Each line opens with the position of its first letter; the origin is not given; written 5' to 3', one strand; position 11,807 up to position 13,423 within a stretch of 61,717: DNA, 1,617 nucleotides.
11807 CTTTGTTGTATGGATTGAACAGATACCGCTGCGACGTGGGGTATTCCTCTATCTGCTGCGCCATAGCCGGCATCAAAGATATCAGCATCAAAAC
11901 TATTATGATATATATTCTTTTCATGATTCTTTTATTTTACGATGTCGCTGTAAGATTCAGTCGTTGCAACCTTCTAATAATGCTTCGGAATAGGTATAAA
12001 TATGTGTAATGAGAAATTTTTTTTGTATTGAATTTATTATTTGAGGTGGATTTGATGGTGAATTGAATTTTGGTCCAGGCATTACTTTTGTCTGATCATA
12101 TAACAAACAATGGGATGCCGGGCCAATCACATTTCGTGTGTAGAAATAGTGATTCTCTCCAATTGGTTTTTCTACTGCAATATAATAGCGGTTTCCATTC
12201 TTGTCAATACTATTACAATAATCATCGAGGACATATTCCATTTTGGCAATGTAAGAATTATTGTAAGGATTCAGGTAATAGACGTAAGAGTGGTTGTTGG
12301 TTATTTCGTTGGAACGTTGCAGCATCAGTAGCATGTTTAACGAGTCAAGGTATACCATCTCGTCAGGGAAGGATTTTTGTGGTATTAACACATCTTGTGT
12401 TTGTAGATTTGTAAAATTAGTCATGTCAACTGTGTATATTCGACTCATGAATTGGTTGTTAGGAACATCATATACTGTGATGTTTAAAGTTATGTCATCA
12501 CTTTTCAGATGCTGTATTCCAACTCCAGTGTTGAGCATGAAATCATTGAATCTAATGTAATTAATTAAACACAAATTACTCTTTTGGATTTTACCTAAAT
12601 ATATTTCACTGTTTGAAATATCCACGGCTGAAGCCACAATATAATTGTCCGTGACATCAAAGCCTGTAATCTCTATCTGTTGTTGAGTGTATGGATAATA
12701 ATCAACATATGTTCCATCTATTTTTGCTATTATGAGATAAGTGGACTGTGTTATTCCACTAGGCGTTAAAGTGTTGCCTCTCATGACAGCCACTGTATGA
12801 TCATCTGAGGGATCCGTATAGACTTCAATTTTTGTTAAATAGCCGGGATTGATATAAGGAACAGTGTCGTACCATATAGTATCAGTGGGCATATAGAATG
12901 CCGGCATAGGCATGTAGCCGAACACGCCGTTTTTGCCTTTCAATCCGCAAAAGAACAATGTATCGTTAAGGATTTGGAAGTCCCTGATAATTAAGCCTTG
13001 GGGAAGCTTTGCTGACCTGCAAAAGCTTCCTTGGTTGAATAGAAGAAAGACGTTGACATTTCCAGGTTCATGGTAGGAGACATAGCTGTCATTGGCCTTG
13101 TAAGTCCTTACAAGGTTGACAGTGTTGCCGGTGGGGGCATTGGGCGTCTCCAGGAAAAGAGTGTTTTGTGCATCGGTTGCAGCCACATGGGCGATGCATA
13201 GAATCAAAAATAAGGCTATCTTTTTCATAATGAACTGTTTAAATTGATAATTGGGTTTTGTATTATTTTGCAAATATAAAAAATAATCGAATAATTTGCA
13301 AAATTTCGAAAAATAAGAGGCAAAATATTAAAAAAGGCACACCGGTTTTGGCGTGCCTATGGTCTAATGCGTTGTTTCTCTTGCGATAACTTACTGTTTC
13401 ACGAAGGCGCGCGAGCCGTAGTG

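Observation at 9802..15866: Tandem array of a two-gene cassette (AT-rich secreted protein + T9SS-exported paralogue): two cargo copies intact, third unit decayed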

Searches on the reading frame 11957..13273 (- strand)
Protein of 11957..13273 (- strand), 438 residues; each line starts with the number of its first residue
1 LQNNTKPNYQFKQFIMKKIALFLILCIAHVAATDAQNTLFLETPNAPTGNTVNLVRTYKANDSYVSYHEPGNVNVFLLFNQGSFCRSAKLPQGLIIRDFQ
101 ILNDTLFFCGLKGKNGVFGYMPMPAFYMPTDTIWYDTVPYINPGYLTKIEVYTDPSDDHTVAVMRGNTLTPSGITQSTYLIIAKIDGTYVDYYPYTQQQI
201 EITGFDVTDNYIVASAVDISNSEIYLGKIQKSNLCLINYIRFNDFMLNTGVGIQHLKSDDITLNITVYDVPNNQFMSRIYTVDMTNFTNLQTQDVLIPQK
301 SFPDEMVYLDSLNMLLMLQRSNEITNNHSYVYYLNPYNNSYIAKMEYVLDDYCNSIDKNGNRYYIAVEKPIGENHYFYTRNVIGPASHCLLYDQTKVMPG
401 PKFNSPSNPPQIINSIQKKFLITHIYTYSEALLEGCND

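Call 5: search_protein_families(library=pfam, proteins=[window:11957-13273:-], max_evalue=1)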
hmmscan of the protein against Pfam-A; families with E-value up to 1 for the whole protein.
window:11957-13273:- (438 aa): 1 family
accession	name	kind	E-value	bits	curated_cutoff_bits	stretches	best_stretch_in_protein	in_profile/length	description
PF03800.19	Nuf2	-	0.017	15.8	25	1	254-326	14-92/141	Nuf2 family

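Call 6: search_protein_families(library=ncbifam, proteins=[window:11957-13273:-], max_evalue=1)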
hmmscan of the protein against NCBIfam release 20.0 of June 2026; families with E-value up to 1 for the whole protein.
window:11957-13273:- (438 aa): 0 families

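Call 10: find_homologous_proteins(query=window:11960-13228:-, max_evalue=0.01)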
Query seq(423 aa) (423 aa): 6 proteins with E <= 0.01 among 1912 candidates.
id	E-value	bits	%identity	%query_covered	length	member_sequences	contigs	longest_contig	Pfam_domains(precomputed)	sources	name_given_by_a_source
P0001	4.5e-263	890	93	100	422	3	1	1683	-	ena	-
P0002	8.4e-219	745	78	100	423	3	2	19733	-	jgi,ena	-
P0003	2.5e-85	305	40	87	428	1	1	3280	-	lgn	-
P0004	4.6e-84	301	39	90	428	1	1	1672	-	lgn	-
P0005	1.3e-83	299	39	90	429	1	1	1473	-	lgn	-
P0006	4.3e-5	41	29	47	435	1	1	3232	-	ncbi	-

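Call 12: find_encoding_contigs(protein=P0002, flank=10000, max_places=4)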
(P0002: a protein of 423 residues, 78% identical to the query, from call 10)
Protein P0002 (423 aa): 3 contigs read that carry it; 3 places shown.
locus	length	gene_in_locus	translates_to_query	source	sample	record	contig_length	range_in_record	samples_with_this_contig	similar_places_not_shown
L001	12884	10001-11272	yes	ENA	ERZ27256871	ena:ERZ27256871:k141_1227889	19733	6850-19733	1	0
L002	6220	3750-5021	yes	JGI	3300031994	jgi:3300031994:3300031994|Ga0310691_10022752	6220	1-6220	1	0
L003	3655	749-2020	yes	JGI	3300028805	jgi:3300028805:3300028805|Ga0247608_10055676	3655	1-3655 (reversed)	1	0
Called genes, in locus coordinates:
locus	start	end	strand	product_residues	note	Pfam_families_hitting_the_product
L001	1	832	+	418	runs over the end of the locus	PF12704:MacB_PCD (weak), PF02687:FtsX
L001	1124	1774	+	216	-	PF10263:SprT-like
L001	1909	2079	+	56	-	-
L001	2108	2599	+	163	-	PF04390:LptE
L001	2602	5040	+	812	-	PF11028:TMEM260_N, PF28497:DUF8416, PF28495:TMEM260_2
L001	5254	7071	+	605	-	PF03717:PBP_dimer, PF00905:Transpeptidase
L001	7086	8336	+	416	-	PF01098:FTSW_RODA_SPOVE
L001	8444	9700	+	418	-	PF06689:zf-C4_ClpX, PF00493:MCM (weak), PF00158:Sigma54_activat (faint), PF07724:AAA_2, PF13401:AAA_22 (faint), PF00004:AAA, PF07728:AAA_5 (weak), PF10431:ClpB_D2-small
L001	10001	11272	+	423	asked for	-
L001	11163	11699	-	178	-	-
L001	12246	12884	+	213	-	?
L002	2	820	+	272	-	?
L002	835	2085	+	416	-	PF01098:FTSW_RODA_SPOVE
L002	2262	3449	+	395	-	PF00493:MCM (weak), PF00158:Sigma54_activat (faint), PF00004:AAA, PF07724:AAA_2, PF07728:AAA_5 (weak), PF13401:AAA_22 (faint), PF10431:ClpB_D2-small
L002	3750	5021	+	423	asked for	-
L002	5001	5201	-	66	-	-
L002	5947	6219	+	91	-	?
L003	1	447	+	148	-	?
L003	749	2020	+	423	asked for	-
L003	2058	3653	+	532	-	?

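Call 14: find_encoding_contigs(protein=P0006, flank=5000, max_places=3)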
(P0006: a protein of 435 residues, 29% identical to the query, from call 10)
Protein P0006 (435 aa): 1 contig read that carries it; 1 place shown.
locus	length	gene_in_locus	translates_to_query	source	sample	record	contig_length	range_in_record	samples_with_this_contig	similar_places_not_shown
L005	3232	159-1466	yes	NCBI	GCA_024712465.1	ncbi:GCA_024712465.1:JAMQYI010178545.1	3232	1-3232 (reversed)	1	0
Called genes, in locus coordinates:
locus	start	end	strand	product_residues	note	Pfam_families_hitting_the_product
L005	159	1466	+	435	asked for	-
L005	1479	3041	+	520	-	PF18962:Por_Secre_tail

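Call 44: find_encoding_contigs(protein=P0003, flank=5000, max_places=3)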
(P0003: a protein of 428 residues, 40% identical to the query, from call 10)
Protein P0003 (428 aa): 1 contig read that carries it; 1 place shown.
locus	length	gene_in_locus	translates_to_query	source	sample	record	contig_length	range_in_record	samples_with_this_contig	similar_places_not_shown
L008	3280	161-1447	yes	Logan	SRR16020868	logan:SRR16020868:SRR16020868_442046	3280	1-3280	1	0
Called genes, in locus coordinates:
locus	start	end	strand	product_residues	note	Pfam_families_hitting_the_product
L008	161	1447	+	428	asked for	-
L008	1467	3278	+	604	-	?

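Call 46: predict_structure(alignment_id=A1)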
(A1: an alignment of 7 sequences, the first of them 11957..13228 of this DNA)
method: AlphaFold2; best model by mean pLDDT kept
length: 423 residues; sequences in the alignment: 7
mean_pLDDT: 62.3   pTM: 0.65
mean pLDDT of the five models: 62.3, 61.7, 61.3, 55.3, 54.6
residues with pLDDT >= 90: 55; 70-90: 167; 50-70: 55; < 50: 146
segments of 3 or more residues with pLDDT < 50: 1-37, 285-288, 305-313, 330-423
pLDDT, mean of each block of 10 residues (from residue 1): 21 22 26 42 70 69 70 84 89 91 90 72 89 89 90 76 88 84 74 90 79 86 77 66 85 73 88 89 54 68 50 61 71 37 32 29 29 27 27 26 23 25 26
secondary structure, 60 per line:
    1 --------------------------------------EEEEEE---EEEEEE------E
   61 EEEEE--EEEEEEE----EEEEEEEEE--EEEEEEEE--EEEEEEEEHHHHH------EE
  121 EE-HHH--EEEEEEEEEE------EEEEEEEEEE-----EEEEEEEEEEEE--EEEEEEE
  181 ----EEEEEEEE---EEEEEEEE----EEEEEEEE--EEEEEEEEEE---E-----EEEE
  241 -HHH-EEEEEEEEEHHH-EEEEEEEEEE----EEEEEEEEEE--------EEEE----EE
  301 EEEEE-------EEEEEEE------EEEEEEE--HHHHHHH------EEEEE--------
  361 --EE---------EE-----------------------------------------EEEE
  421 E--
elements in order: E39-44 E48-53 E60-65 E68-74 E79-87 E90-97 E100-107 H108-112 E119-122 E129-138 E145-154 E160-171 E174-180 E185-192 E196-203 E208-215 E218-227 E237-240 E246-254 E259-268 E273-282 E291-294 E299-305 E313-319 E326-332 H335-341 E348-352 E417-421

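Call 48: search_protein_representatives(alignment_id=A1)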
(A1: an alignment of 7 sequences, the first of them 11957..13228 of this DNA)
Query: 7 sequences, 425 profile positions. Proteins with E-value up to 0.001 (for the whole library): 795; up to 1e-10: 182; up to 1e-30: 26. The best 150 are listed.
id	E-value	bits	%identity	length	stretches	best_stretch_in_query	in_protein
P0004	1.1e-212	722.8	-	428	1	1-425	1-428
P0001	7.7e-212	720.0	-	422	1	1-425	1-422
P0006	7.4e-153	525.6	-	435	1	3-424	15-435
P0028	7.6e-70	252.2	-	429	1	2-400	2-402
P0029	9.5e-57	209.0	-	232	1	194-425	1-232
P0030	1.4e-49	185.4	-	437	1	1-423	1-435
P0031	4.8e-49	183.6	-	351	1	93-425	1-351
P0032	4.0e-47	177.3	-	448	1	10-391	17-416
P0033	8.3e-47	176.3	-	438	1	5-386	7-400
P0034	1.4e-45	172.2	-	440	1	62-420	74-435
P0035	6.2e-45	170.1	-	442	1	1-425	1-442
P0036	3.4e-43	164.4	-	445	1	2-424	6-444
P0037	2.1e-42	161.8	-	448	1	2-424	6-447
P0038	5.6e-41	157.1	-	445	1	9-412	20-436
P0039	1.5e-38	149.1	-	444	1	18-425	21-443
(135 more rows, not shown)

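Call 50: fold_search(model_id=the predicted structure, library=pdb)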
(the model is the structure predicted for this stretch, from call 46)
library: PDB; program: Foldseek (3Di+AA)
matches with E <= 10: 930; with E <= 0.001: 78
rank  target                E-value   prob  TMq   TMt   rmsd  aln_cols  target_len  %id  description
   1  7fik_E                1.6e-06  1.00  0.39  0.15   7.6       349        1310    9  The cryo-EM structure of the CR subunit from X. laevis NPC (released 2022-11-09)
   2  7wb4_E                1.8e-06  1.00  0.42  0.16   7.8       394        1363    8  Cryo-EM structure of the NR subunit from X. laevis NPC (released 2022-03-02)
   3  7fik_e                1.9e-06  1.00  0.40  0.16   7.7       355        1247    7  The cryo-EM structure of the CR subunit from X. laevis NPC (released 2022-11-09)
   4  2bkl_B                1.1e-05  1.00  0.33  0.23  14.2       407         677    8  Structural and Mechanistic Analysis of Two Prolyl Endopeptidases: Role of Inter-Domain Dynamics in Catalysis and Speci (released 2005-03-09)
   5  7ne7                  1.2e-05  1.00  0.41  0.28   8.3       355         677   10  oligopeptidase B from S. proteomaculans with modified hinge region in complex with N-[(1S)-5-amino-1-(chloroacetyl)penty (released 2021-02-17)
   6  2bkl_A                1.2e-05  1.00  0.35  0.25  12.1       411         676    8  Structural and Mechanistic Analysis of Two Prolyl Endopeptidases: Role of Inter-Domain Dynamics in Catalysis and Speci (released 2005-03-09)
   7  8c7g_A                2.1e-05  1.00  0.42  0.31   6.3       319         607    9  Drosophila melanogaster Rab7 GEF complex Mon1-Ccz1-Bulli (released 2023-05-17)
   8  7ne5                  2.9e-05  1.00  0.22  0.16  15.2       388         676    8  catalytically non active S532A mutant of oligopeptidase B from S. proteomaculans with modified hinge region (released 2021-03-31)
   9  8g2z_0U               3.8e-05  1.00  0.26  0.20  17.3       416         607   10  48-nm doublet microtubule from Tetrahymena thermophila strain CU428 (released 2023-06-14)
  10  7ne4                  4.3e-05  1.00  0.42  0.28   8.0       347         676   10  E125A mutant of oligopeptidase B from S. proteomaculans with modified hinge region (released 2021-03-03)
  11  8ybf_A                4.3e-05  1.00  0.34  0.34  13.3       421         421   11  Crystal structure of canine distemper virus hemagglutinin (released 2024-07-31)
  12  8bes_A                5.2e-05  1.00  0.32  0.26   9.6       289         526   11  Structure of D188A-fructofuranosidase from Rhodotorula dairenensis in complex with fructose (released 2022-12-28)
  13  7q3e_A                5.5e-05  1.00  0.39  0.31   6.2       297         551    9  Structure of the mouse CPLANE-RSG1 complex (released 2022-04-06)
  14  8oz0_I                6.3e-05  1.00  0.40  0.31  12.7       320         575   11  Structure of a human 48S translation initiation complex with eIF4F and eIF4A (released 2024-02-07)
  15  8beu_C                6.3e-05  1.00  0.32  0.27   9.6       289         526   11  Structure of D188A-fructofuranosidase from Rhodotorula dairenensis in complex with raffinose (released 2022-12-28)
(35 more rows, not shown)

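Call 51: search_protein_families(library=pfam, alignment_id=A5, max_evalue=0.01)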
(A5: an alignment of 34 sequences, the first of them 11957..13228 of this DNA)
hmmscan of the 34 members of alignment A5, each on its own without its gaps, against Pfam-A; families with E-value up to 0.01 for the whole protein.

A. member 1, window:11957-13228:- (423 aa): 0 families

B. families by the number of members that match (of 34 scanned): 0 families

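Call 54: search_solved_structures(query=A5, max_evalue=5)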
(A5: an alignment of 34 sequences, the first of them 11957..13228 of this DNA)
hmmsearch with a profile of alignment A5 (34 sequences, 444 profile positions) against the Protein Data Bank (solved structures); distinct sequences matched with E-value up to 5: 0.

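Call 56: find_encoding_contigs(protein=P0035, flank=6000, max_places=2)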
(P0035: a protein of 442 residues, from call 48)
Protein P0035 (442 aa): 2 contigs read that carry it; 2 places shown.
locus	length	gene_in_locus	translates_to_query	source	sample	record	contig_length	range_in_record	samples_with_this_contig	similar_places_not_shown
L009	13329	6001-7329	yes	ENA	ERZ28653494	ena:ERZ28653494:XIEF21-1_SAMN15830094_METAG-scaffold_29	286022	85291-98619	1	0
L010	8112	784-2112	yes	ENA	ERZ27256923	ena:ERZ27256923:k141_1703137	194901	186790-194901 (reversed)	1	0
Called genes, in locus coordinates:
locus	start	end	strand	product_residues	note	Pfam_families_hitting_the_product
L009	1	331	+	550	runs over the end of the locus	PF03577:Peptidase_C69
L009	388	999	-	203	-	-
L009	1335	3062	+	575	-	PF00041:fn3 (faint), PF18962:Por_Secre_tail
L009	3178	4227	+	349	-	-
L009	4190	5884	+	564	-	PF00041:fn3 (faint), PF18962:Por_Secre_tail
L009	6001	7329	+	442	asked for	-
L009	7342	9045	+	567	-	PF00041:fn3 (faint), PF18962:Por_Secre_tail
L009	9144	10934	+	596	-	PF00041:fn3 (faint), PF18962:Por_Secre_tail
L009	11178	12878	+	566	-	PF00749:tRNA-synt_1c, PF03950:tRNA-synt_1c_C, PF20974:tRNA-synt_1c_C2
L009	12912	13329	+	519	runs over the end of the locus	-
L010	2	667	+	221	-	?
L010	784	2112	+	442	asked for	-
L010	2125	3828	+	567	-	PF00041:fn3 (faint), PF18962:Por_Secre_tail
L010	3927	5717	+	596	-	PF00041:fn3 (faint), PF18962:Por_Secre_tail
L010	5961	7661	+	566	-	PF00749:tRNA-synt_1c, PF03950:tRNA-synt_1c_C, PF20974:tRNA-synt_1c_C2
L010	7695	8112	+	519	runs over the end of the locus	-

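Call 57: find_encoding_contigs(protein=P0030, flank=6000, max_places=2)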
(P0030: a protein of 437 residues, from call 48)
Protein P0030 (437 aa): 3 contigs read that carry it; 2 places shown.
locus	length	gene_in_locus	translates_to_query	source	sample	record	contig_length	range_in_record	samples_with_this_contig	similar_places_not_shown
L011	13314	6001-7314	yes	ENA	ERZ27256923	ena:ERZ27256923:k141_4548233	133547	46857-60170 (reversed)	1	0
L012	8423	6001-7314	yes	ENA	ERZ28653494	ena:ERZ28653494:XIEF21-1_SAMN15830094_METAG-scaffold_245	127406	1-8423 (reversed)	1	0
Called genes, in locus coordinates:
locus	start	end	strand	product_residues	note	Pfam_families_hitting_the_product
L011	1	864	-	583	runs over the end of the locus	PF01336:tRNA_anti-codon, PF00152:tRNA-synt_2, PF02938:GAD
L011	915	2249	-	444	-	PF01103:Omp85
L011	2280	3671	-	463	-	-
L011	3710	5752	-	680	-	-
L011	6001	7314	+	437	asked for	-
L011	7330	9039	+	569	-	PF18962:Por_Secre_tail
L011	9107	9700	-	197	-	PF00081:Sod_Fe_N, PF02777:Sod_Fe_C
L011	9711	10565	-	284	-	PF01256:Carb_kinase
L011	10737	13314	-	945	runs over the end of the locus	PF00675:Peptidase_M16, PF05193:Peptidase_M16_C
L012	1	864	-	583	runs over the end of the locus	PF01336:tRNA_anti-codon, PF00152:tRNA-synt_2, PF02938:GAD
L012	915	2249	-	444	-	PF01103:Omp85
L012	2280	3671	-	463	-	-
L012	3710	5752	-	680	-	-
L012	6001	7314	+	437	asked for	-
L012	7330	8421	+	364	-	?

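Call 62: find_related_loci(query=A1, collection=genome_contigs, flank=7000)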
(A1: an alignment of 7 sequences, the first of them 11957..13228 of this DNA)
Query A1 (423 aa) in genome_contigs; peptide patterns used: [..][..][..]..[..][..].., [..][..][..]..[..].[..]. (x = any residue, [..] = any of these).
135 stretches matched a pattern; 10 encode a relative of the query (tblastn E <= 1e-3); 10 distinct loci.
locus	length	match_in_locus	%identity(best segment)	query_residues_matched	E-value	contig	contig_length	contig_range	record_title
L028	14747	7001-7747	28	1-238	3e-15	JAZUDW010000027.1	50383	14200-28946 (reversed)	MAG: Bacteroidales bacterium isolate T1900045304_TH20190074.MAGScoT_cleanbin_000042 SGB_6170_k141_1211838, whole genome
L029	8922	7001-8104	23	72-422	2e-10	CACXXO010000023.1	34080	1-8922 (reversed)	MAG: uncultured Bacteroidetes bacterium isolate RUG11699 genome assembly, contig: RUG11699_asm_23, whole genome shotgun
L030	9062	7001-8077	24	72-409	3e-9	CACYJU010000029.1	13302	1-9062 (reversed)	MAG: uncultured Bacteroidetes bacterium isolate RUG12008 genome assembly, contig: RUG12008_asm_29, whole genome shotgun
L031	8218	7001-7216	38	81-152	7e-8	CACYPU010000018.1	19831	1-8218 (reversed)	MAG: uncultured Bacteroidetes bacterium isolate RUG12171 genome assembly, contig: RUG12171_asm_18, whole genome shotgun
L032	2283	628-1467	24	72-332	6e-8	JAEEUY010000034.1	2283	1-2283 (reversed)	MAG: Bacteroidales bacterium isolate Tb.RUG.44 k141_1692933_flag=1_multi=43.3165_len=2283, whole genome shotgun sequence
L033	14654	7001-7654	26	5-212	4e-6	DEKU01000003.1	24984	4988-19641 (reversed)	MAG TPA_asm: Bacteroidales bacterium UBA2714 UBA2714_contig_4188, whole genome shotgun sequence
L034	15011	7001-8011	24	1-307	1e-5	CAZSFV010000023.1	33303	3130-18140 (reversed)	MAG TPA_asm: uncultured Bacteroidaceae bacterium isolate SRP350583_co2_555 genome assembly, contig: NODE_1682_length_333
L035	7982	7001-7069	61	74-96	1e-5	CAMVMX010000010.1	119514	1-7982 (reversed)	MAG TPA_asm: uncultured Bacteroidales bacterium isolate SRR8387719_bin.62_metaWRAP_v1.3_MAG genome assembly, contig: ERZ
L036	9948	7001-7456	27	81-211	2e-5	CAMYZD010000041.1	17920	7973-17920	MAG TPA_asm: uncultured Bacteroidales bacterium isolate SRR10912536_bin.46_metaWRAP_v1.3_MAG genome assembly, contig: ER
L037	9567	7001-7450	26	49-201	3e-5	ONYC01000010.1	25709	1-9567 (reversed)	uncultured Bacteroidales bacterium isolate RUG737 genome assembly, contig: k87_4693591, whole genome shotgun sequence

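Call 84: search_protein_families(library=padloc, proteins=[window:11957-13228:-], max_evalue=1)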
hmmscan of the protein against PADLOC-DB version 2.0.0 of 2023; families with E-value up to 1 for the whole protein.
window:11957-13228:- (423 aa): 0 families

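Call 88: find_encoding_contigs(protein=P0001, flank=3000, max_places=3)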
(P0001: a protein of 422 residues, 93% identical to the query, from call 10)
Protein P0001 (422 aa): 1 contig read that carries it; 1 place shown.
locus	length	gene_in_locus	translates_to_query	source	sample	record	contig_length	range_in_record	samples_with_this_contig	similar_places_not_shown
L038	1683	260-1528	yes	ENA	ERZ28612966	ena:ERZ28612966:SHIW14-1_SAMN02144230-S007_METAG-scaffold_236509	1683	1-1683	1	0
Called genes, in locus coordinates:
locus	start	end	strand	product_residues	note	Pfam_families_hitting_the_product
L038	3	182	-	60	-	?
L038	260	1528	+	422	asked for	-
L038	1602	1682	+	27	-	?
